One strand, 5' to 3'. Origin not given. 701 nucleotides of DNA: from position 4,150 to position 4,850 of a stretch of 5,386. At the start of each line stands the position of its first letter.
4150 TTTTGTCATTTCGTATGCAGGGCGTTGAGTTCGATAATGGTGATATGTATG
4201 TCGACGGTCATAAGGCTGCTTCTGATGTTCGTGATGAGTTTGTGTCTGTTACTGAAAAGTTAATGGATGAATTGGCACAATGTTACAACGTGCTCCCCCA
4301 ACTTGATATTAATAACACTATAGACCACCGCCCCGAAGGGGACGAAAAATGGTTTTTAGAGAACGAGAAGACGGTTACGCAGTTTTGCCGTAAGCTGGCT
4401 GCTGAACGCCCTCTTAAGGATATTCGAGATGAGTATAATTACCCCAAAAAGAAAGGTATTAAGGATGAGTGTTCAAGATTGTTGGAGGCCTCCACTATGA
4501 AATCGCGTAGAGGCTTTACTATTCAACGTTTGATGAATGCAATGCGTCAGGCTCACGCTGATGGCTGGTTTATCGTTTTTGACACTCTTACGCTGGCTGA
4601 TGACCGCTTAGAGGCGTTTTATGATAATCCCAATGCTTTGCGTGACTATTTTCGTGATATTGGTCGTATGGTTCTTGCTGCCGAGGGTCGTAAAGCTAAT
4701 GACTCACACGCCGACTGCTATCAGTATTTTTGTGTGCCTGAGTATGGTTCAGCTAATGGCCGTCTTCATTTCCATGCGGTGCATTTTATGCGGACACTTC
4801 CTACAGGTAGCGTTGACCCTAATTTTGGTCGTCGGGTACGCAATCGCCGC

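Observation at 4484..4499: Perfect 10-bp palindrome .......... forms the A* ribosome-binding site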

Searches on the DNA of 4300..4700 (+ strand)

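Call 4: search_dna_similar(query=window:4300-4700:+, collection=phages, mode=distant, max_rows=60, rows=spread)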
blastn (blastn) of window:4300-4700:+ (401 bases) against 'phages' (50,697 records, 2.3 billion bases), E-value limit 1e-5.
Records with a match: 560; places in all: 560; records where one place covers at least 80% of the query: 173.
Best place of each record, by identity: 95-99% 161; 80-90% 1; 60-80% 398.
By first word of the organism name: Enterobacteria 377; Escherichia 171; Salmonella 4; Sinsheimervirus 4; Shigella 2; Protaetiibacter 1; Mycolicibacterium 1.
By host as written in the record: Escherichia coli C 349; - 89; Escherichia coli 60; Salmonella sp. 34; Escherichia coli IJ1862 6; Salmonella enterica serovar Typhimurium 3; Enterobacteria 2; Escherichia coli MG1655 K12 2; and 13 more.
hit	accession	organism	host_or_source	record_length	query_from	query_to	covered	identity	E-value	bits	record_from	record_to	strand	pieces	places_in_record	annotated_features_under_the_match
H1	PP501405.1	Salmonella phage SP14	Salmonella enterica subsp. enterica ...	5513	1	401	100%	98.8%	0e+0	701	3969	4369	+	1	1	DNA replication initiation protein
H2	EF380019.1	Escherichia phage phiX174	Escherichia coli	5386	1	401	100%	96.8%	0e+0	665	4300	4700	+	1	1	protein A | protein A*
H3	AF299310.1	Escherichia phage phiX174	-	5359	1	401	100%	96.8%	0e+0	665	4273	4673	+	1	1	record has no annotation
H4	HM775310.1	Escherichia phage phiX174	-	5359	1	401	100%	96.8%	0e+0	665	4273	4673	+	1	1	protein A | protein A*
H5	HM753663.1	Escherichia phage phiX174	Salmonella sp.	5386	1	401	100%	96.8%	0e+0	665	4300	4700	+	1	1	protein A | protein A*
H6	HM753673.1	Escherichia phage phiX174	Salmonella sp.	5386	1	401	100%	96.8%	0e+0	665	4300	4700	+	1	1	protein A | protein A*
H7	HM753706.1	Escherichia phage phiX174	Salmonella sp.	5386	1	401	100%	96.8%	0e+0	665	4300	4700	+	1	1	protein A | protein A*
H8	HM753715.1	Escherichia phage phiX174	Salmonella sp.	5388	1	401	100%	96.8%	0e+0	665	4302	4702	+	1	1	protein A | protein A*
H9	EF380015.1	Escherichia phage phiX174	Escherichia coli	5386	1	401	100%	96.5%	0e+0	661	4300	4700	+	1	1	protein A | protein A*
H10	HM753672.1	Escherichia phage phiX174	Salmonella sp.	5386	1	401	100%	96.5%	0e+0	661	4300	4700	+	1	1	protein A | protein A*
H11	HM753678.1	Escherichia phage phiX174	Salmonella sp.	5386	1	400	100%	96.8%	0e+0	664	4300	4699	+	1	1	protein A | protein A*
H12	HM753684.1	Escherichia phage phiX174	Escherichia coli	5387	1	400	100%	96.5%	0e+0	659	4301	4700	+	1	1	protein A | protein A*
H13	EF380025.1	Escherichia phage phiX174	Escherichia coli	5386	1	401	100%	96.3%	0e+0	656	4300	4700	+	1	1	protein A | protein A*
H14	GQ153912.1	Escherichia phage phiX174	-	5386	1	401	100%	96.3%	0e+0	656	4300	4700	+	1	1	A: A | A*: A*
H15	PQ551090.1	Escherichia phage GR8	Escherichia coli CB10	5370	1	401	100%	96.0%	0e+0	652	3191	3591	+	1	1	similar to hypothetical protein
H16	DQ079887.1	Enterobacteria phage NC11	-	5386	1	401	100%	96.0%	0e+0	652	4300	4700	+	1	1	A: gpA | A*: gpA*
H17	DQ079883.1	Enterobacteria phage ID45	-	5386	1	401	100%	95.8%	0e+0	647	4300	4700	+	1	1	A: gpA | A*: gpA*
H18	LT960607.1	Escherichia phage SECphi17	Escherichia coli MG1655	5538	1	391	98%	76.8%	5e-76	290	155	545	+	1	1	record has no annotation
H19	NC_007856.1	Enterobacteria phage ID18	Escherichia coli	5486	1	392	98%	71.1%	8e-48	196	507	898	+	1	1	A: DNA replication initiation protein gpA | A: protein A*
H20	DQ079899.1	Enterobacteria phage WA5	-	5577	106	391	71%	78.3%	3e-60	237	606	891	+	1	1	A: gpA | A*: gpA*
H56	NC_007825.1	Escherichia phage ID52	-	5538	106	391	71%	78.3%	3e-60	237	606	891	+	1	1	A: gpA | A*: gpA*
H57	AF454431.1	Escherichia phage G4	-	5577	108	391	71%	76.8%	9e-54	215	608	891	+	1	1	A | A*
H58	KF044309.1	Enterobacteria phage FL68 Tallahassee/FL/2012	Escherichia coli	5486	153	392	60%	79.6%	1e-52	213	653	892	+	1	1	A: DNA replication initiation protein gpA | A*: protein A*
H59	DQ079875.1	Escherichia phage NC28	-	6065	232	352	30%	75.2%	4e-14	84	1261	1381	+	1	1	A: gpA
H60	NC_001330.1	Escherichia phage alpha3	Escherichia coli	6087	234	352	30%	74.8%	4e-13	81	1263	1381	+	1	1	whole genome of bacteriophage alpha3 | A: replication initiation protein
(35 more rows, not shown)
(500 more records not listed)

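Call 6: get_annotated_region(hit=H1, flank=300)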
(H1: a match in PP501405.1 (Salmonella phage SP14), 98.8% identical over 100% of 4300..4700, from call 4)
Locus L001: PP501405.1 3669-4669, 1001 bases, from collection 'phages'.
description: Salmonella phage SP14, complete genome.
organism: Salmonella phage SP14 (NCBI taxid 3110414)
taxonomy: Viruses; Duplodnaviria; Heunggongvirae; Uroviricota; Caudoviricetes
host: Salmonella enterica subsp. enterica serovar Typhimurium ATCC 14028; source: pig farm; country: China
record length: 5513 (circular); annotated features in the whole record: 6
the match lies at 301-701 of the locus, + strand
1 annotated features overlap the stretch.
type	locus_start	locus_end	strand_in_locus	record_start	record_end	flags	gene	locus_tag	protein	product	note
CDS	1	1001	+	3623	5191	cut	-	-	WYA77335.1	DNA replication initiation protein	gpA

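Call 7: get_annotated_region(hit=H2, flank=300)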
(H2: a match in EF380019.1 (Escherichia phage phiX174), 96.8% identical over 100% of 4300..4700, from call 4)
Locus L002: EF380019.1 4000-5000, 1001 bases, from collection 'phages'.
description: Enterobacteria phage phiX174 isolate 100A90, complete genome.
organism: Escherichia phage phiX174 (NCBI taxid 2886930)
taxonomy: Viruses; Monodnaviria; Sangervirae; Phixviricota; Malgrandaviricetes; Petitvirales; Microviridae; Bullavirinae; Sinsheimervirus; Sinsheimervirus phiX174
host: Escherichia coli; source: -; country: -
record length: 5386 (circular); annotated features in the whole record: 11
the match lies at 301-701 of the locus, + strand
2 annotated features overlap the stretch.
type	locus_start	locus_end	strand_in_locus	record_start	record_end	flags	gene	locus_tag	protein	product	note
CDS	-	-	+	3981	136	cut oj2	-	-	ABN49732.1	protein A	viral strand synthesis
CDS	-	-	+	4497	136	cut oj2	-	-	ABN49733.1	protein A*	shuts off host DNA synthesis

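Call 8: get_annotated_region(hit=H18, flank=300)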
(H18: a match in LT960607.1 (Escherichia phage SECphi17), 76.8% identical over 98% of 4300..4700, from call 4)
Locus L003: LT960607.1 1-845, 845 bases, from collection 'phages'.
description: Escherichia phage SECphi17 genome assembly, complete genome: monopartite.
organism: Escherichia phage SECphi17 (NCBI taxid 2045372)
taxonomy: Viruses; Monodnaviria; Sangervirae; Phixviricota; Malgrandaviricetes; Petitvirales; Microviridae; Bullavirinae
host: Escherichia coli MG1655; source: sewage sample; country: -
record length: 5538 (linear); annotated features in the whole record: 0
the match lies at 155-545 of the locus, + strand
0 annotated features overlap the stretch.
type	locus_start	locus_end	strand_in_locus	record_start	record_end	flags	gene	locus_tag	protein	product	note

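Call 9: get_annotated_region(hit=H19, flank=300)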
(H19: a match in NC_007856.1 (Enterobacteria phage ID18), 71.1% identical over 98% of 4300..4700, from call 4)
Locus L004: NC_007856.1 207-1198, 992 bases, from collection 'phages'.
description: Enterobacteria phage ID18, complete genome.
organism: Enterobacteria phage ID18 (NCBI taxid 384642)
taxonomy: Viruses; Monodnaviria; Sangervirae; Phixviricota; Malgrandaviricetes; Petitvirales; Microviridae; Bullavirinae; Gequatrovirus; Gequatrovirus G4
host: Escherichia coli; source: -; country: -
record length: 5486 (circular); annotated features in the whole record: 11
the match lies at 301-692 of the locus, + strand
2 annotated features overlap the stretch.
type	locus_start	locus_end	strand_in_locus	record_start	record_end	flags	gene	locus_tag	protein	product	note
CDS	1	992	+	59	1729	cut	A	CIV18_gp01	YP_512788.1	DNA replication initiation protein gpA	Rf replication; viral strand synthesis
CDS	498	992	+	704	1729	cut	A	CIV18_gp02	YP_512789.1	protein A*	Synthesized from the larger A gene by internal translation initiation in the same frame as protein A. May be involved ...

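Call 10: get_annotated_region(hit=H57, flank=400)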
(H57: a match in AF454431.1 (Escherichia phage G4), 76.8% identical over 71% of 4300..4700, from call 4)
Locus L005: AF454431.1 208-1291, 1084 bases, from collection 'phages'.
description: Enterobacteria phage G4 isolate Anc, complete genome.
organism: Escherichia phage G4 (NCBI taxid 10843)
taxonomy: Viruses; Monodnaviria; Sangervirae; Phixviricota; Malgrandaviricetes; Petitvirales; Microviridae; Bullavirinae; Gequatrovirus; Gequatrovirus G4
host: -; source: -; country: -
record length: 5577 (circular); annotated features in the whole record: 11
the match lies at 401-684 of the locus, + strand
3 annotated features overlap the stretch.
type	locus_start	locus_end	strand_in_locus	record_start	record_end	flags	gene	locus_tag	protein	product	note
CDS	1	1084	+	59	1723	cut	-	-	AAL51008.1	A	RF replication; viral strand synthesis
CDS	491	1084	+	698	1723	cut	-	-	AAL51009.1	A*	shuts off host DNA synthesis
CDS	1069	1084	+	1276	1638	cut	-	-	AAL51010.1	B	capsid morphogenesis; internal scaffolding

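Call 11: get_annotated_region(hit=H60, flank=600)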
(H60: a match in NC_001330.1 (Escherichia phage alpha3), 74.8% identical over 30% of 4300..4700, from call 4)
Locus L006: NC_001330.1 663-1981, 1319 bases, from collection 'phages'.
description: Enterobacteria phage alpha3, complete genome.
organism: Escherichia phage alpha3 (NCBI taxid 10849)
taxonomy: Viruses; Monodnaviria; Sangervirae; Phixviricota; Malgrandaviricetes; Petitvirales; Microviridae; Bullavirinae; Alphatrevirus; Alphatrevirus alpha3
host: Escherichia coli; source: -; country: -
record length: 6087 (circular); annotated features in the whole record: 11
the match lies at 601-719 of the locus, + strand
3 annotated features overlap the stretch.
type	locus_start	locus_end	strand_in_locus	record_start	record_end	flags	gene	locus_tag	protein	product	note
misc_feature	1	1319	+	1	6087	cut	-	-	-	-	whole genome of bacteriophage alpha3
CDS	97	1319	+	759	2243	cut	A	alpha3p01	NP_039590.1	replication initiation protein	-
CDS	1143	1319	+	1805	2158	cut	B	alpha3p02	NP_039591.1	internal scaffolding protein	Protein B is required for the assembly of the basic building block of the Microvirus capsid and is incorporated into ...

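Call 12: get_annotated_region(hit=H16, flank=300)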
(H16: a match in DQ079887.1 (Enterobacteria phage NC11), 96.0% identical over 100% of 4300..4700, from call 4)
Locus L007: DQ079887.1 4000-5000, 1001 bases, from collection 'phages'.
description: Coliphage NC11, complete genome.
organism: Enterobacteria phage NC11 (NCBI taxid 338118)
taxonomy: Viruses; Monodnaviria; Sangervirae; Phixviricota; Malgrandaviricetes; Petitvirales; Microviridae; Bullavirinae; Sinsheimervirus; Sinsheimervirus phiX174
host: -; source: -; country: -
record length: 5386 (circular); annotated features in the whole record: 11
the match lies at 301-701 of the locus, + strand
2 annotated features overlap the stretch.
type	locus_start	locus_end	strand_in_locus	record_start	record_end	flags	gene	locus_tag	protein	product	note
CDS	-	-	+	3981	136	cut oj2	A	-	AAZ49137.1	gpA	Rf replication; viral strand synthesis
CDS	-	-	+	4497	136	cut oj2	A*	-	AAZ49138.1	gpA*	shuts off host DNA synthesis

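Call 13: get_annotated_region(hit=H17, flank=300)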
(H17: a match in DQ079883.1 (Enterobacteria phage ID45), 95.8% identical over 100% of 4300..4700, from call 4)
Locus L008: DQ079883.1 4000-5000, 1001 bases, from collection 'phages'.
description: Coliphage ID45, complete genome.
organism: Enterobacteria phage ID45 (NCBI taxid 338114)
taxonomy: Viruses; Monodnaviria; Sangervirae; Phixviricota; Malgrandaviricetes; Petitvirales; Microviridae; Bullavirinae; Sinsheimervirus; Sinsheimervirus phiX174
host: -; source: -; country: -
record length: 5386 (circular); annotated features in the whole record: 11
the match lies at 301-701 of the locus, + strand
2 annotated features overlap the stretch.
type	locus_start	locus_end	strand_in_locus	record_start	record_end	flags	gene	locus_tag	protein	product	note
CDS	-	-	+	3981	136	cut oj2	A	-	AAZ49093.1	gpA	Rf replication; viral strand synthesis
CDS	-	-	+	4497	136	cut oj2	A*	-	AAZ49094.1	gpA*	shuts off host DNA synthesis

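Call 14: get_annotated_region(hit=H15, flank=300)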
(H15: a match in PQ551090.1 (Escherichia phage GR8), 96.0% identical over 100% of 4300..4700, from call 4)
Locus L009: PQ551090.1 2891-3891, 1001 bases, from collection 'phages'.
description: Escherichia phage GR8, complete genome.
organism: Escherichia phage GR8 (NCBI taxid 3384979)
taxonomy: Viruses; Monodnaviria; Sangervirae; Phixviricota; Malgrandaviricetes; Petitvirales; Microviridae
host: Escherichia coli CB10; source: -; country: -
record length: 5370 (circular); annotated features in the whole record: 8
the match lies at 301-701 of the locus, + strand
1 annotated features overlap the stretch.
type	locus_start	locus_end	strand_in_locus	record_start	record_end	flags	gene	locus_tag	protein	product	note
misc_feature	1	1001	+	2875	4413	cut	-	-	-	-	similar to hypothetical protein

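Call 15: get_annotated_region(hit=H20, flank=400)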
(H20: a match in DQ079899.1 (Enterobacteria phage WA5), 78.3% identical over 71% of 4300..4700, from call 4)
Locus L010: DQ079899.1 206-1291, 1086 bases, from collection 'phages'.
description: Coliphage WA5, complete genome.
organism: Enterobacteria phage WA5 (NCBI taxid 338130)
taxonomy: Viruses; Monodnaviria; Sangervirae; Phixviricota; Malgrandaviricetes; Petitvirales; Microviridae; Bullavirinae; Gequatrovirus; Gequatrovirus G4
host: -; source: -; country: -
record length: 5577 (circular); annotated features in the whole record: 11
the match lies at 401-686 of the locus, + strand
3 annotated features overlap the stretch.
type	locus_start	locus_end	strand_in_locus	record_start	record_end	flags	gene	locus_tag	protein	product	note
CDS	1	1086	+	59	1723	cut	A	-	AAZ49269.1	gpA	Rf replication; viral strand synthesis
CDS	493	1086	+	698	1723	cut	A*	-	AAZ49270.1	gpA*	shuts off host DNA synthesis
CDS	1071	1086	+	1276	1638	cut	B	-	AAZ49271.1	gpB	capsid morphogenesis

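Call 16: get_annotated_region(hit=H56, flank=400)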
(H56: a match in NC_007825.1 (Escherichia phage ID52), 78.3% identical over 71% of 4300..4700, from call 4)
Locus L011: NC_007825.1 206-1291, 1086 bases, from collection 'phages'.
description: Coliphage ID52, complete genome.
organism: Escherichia phage ID52 (NCBI taxid 338108)
taxonomy: Viruses; Monodnaviria; Sangervirae; Phixviricota; Malgrandaviricetes; Petitvirales; Microviridae; Bullavirinae; Gequatrovirus; Gequatrovirus ID52
host: -; source: -; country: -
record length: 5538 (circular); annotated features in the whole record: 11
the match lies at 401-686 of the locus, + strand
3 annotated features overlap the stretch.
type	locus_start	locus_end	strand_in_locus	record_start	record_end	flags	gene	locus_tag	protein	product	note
CDS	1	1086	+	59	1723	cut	A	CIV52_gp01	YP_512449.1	gpA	Rf replication; viral strand synthesis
CDS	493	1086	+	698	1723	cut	A*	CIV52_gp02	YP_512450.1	gpA*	shuts off host DNA synthesis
CDS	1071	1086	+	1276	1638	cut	B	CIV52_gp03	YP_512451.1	gpB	capsid morphogenesis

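Call 17: get_annotated_region(hit=H58, flank=450)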
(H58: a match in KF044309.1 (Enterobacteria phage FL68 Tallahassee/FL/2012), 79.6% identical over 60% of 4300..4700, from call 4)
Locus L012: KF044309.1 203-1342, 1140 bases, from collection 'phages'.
description: Enterobacteria phage FL68 Tallahassee/FL/2012, complete genome.
organism: Enterobacteria phage FL68 Tallahassee/FL/2012 (NCBI taxid 1340813)
taxonomy: Viruses; Monodnaviria; Sangervirae; Phixviricota; Malgrandaviricetes; Petitvirales; Microviridae; Bullavirinae; Gequatrovirus; Gequatrovirus talmos
host: Escherichia coli; source: -; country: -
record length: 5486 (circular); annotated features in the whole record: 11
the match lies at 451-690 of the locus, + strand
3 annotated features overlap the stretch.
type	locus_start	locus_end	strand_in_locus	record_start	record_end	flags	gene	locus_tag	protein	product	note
CDS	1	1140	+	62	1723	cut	A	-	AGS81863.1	DNA replication initiation protein gpA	Rf replication; viral strand synthesis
CDS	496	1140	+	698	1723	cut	A*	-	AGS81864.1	protein A*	synthesized from the larger A gene by internal translation initiation in the same frame as protein A; may be involved ...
CDS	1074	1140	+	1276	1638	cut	B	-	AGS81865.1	internal scaffolding protein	capsid morphogenesis; required for the assembly of the basic building block of the Microvirus capsid and is ...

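Call 18: get_annotated_region(hit=H59, flank=600)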
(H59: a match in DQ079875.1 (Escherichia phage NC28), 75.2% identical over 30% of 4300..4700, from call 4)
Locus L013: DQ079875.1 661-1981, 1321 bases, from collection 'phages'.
description: Coliphage NC28, complete genome.
organism: Escherichia phage NC28 (NCBI taxid 338106)
taxonomy: Viruses; Monodnaviria; Sangervirae; Phixviricota; Malgrandaviricetes; Petitvirales; Microviridae; Bullavirinae; Alphatrevirus; Alphatrevirus NC28
host: -; source: -; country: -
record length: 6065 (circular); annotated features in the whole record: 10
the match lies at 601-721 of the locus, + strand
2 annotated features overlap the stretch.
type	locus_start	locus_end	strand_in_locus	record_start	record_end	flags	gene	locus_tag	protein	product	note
CDS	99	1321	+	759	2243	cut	A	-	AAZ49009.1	gpA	Rf replication; viral strand synthesis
CDS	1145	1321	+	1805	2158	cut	B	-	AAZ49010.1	gpB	capsid morphogenesis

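Call 21: search_dna_similar(query=window:4468-4512:+, collection=phages, mode=distant, max_rows=60, rows=spread, max_evalue=1)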
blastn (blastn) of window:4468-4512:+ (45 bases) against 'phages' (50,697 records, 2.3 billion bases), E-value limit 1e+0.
Records with a match: 161; places in all: 161; records where one place covers at least 80% of the query: 161.
Best place of each record, by identity: >=99% 3; 95-99% 151; 90-95% 7.
By first word of the organism name: Escherichia 132; Enterobacteria 19; Sinsheimervirus 4; Salmonella 3; Shigella 1; Protaetiibacter 1; Mycolicibacterium 1.
By host as written in the record: Escherichia coli 54; - 51; Salmonella sp. 33; Escherichia coli C 10; Salmonella enterica serovar Typhimurium 3; Escherichia coli IJ1862 3; Shigella flexneri 1; Salmonella enterica subsp. enterica serovar Typhimurium ATCC 14028 1; and 5 more.
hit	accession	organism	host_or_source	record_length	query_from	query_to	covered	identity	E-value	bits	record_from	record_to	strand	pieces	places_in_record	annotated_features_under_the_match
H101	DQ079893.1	Enterobacteria phage WA4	-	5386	1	45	100%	100.0%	6e-15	82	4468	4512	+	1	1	A: gpA | A*: gpA*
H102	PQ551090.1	Escherichia phage GR8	Escherichia coli CB10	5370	1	45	100%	97.8%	3e-13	78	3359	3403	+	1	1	similar to hypothetical protein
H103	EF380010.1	Escherichia phage phiX174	Escherichia coli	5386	1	45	100%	97.8%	3e-13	78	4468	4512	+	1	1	protein A | protein A*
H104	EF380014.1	Escherichia phage phiX174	Escherichia coli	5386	1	45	100%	97.8%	3e-13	78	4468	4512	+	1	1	protein A | protein A*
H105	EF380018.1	Escherichia phage phiX174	Escherichia coli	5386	1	45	100%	97.8%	3e-13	78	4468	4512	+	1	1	protein A | protein A*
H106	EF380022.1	Escherichia phage phiX174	Escherichia coli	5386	1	45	100%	97.8%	3e-13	78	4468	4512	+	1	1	protein A | protein A*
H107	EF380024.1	Escherichia phage phiX174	Escherichia coli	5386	1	45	100%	97.8%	3e-13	78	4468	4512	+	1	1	protein A | protein A*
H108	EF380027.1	Escherichia phage phiX174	Escherichia coli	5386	1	45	100%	97.8%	3e-13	78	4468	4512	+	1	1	protein A | protein A*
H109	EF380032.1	Escherichia phage phiX174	Escherichia coli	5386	1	45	100%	97.8%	3e-13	78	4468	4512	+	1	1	protein A | protein A*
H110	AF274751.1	Enterobacteria phage S13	-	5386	1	45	100%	97.8%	3e-13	78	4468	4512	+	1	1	A | A*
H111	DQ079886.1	Enterobacteria phage NC7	-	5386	1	45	100%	97.8%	3e-13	78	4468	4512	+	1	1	A: gpA | A*: gpA*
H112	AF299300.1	Escherichia phage phiX174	-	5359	1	45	100%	97.8%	3e-13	78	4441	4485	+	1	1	record has no annotation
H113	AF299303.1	Escherichia phage phiX174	-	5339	1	45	100%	97.8%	3e-13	78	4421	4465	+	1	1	record has no annotation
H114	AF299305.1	Escherichia phage phiX174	-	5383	1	45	100%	97.8%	3e-13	78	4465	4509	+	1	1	record has no annotation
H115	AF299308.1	Escherichia phage phiX174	-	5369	1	45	100%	97.8%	3e-13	78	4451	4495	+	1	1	record has no annotation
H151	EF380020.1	Escherichia phage phiX174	Escherichia coli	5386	1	45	100%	95.6%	3e-12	73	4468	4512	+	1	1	protein A | protein A*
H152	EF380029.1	Escherichia phage phiX174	Escherichia coli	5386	1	45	100%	95.6%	3e-12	73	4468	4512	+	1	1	protein A | protein A*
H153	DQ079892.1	Enterobacteria phage NC56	-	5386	1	45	100%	95.6%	3e-12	73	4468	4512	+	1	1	A: gpA | A*: gpA*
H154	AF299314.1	Escherichia phage phiX174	-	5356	1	45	100%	95.6%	3e-12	73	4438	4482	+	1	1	record has no annotation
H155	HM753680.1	Escherichia phage phiX174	Escherichia coli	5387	1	45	100%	95.6%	3e-12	73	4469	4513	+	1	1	protein A | protein A*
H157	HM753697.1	Escherichia phage phiX174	Salmonella sp.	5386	1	45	100%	95.6%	3e-12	73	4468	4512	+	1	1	protein A | protein A*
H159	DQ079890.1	Enterobacteria phage NC41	-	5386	1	45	100%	93.3%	1e-10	69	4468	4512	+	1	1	A: gpA | A*: gpA*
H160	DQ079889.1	Enterobacteria phage NC37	-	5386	1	45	100%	91.1%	2e-9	64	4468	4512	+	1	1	A: gpA | A*: gpA*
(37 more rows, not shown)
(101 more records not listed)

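Call 22: get_annotated_region(hit=H151, flank=60)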
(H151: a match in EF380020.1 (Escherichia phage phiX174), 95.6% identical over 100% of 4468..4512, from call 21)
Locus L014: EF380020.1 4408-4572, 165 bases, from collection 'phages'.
description: Enterobacteria phage phiX174 isolate 100B90, complete genome.
organism: Escherichia phage phiX174 (NCBI taxid 2886930)
taxonomy: Viruses; Monodnaviria; Sangervirae; Phixviricota; Malgrandaviricetes; Petitvirales; Microviridae; Bullavirinae; Sinsheimervirus; Sinsheimervirus phiX174
host: Escherichia coli; source: -; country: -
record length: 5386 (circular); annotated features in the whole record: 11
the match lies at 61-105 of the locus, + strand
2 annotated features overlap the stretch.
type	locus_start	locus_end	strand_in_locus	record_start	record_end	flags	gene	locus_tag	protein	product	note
CDS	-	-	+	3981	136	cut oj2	-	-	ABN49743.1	protein A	viral strand synthesis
CDS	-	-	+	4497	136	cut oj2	-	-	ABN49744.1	protein A*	shuts off host DNA synthesis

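Call 23: get_annotated_region(hit=H152, flank=60)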
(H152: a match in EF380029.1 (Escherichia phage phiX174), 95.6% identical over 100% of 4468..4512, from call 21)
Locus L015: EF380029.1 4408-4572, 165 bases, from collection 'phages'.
description: Enterobacteria phage phiX174 isolate 250B55, complete genome.
organism: Escherichia phage phiX174 (NCBI taxid 2886930)
taxonomy: Viruses; Monodnaviria; Sangervirae; Phixviricota; Malgrandaviricetes; Petitvirales; Microviridae; Bullavirinae; Sinsheimervirus; Sinsheimervirus phiX174
host: Escherichia coli; source: -; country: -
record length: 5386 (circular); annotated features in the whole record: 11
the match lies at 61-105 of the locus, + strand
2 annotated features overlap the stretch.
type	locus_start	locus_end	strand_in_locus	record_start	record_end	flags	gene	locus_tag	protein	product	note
CDS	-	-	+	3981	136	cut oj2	-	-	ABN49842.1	protein A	viral strand synthesis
CDS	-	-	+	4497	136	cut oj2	-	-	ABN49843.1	protein A*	shuts off host DNA synthesis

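Call 24: get_annotated_region(hit=H153, flank=60)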
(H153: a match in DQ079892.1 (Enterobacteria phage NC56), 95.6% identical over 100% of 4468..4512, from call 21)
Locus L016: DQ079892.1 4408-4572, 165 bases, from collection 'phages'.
description: Coliphage NC56, complete genome.
organism: Enterobacteria phage NC56 (NCBI taxid 338123)
taxonomy: Viruses; Monodnaviria; Sangervirae; Phixviricota; Malgrandaviricetes; Petitvirales; Microviridae; Bullavirinae; Sinsheimervirus; Sinsheimervirus phiX174
host: -; source: -; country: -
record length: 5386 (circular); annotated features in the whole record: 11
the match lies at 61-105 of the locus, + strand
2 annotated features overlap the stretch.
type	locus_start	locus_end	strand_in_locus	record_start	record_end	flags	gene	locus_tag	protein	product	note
CDS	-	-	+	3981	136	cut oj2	A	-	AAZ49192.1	gpA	Rf replication; viral strand synthesis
CDS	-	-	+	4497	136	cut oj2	A*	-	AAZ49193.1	gpA*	shuts off host DNA synthesis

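Call 25: get_annotated_region(hit=H154, flank=60)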
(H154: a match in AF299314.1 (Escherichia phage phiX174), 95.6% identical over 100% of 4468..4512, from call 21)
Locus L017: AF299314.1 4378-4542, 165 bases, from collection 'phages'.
description: Coliphage phiX174 isolate CMMloC, complete genome.
organism: Escherichia phage phiX174 (NCBI taxid 2886930)
taxonomy: Viruses; Monodnaviria; Sangervirae; Phixviricota; Malgrandaviricetes; Petitvirales; Microviridae; Bullavirinae; Sinsheimervirus; Sinsheimervirus phiX174
host: -; source: -; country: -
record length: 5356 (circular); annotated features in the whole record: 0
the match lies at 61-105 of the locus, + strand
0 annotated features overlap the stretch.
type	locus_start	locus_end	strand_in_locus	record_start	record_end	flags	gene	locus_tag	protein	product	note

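Call 26: get_annotated_region(hit=H155, flank=60)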
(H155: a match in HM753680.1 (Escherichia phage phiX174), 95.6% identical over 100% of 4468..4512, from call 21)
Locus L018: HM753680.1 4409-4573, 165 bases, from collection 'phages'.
description: Enterobacteria phage phiX174 isolate XC+Mad20ic1, complete genome.
organism: Escherichia phage phiX174 (NCBI taxid 2886930)
taxonomy: Viruses; Monodnaviria; Sangervirae; Phixviricota; Malgrandaviricetes; Petitvirales; Microviridae; Bullavirinae; Sinsheimervirus; Sinsheimervirus phiX174
host: Escherichia coli; source: -; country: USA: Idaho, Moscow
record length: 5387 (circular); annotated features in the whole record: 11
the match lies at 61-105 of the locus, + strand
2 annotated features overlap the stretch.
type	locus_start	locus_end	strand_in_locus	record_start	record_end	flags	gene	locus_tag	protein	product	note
CDS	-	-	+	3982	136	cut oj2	-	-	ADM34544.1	protein A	viral strand synthesis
CDS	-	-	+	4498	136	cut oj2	-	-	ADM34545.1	protein A*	shut off host DNA synthesis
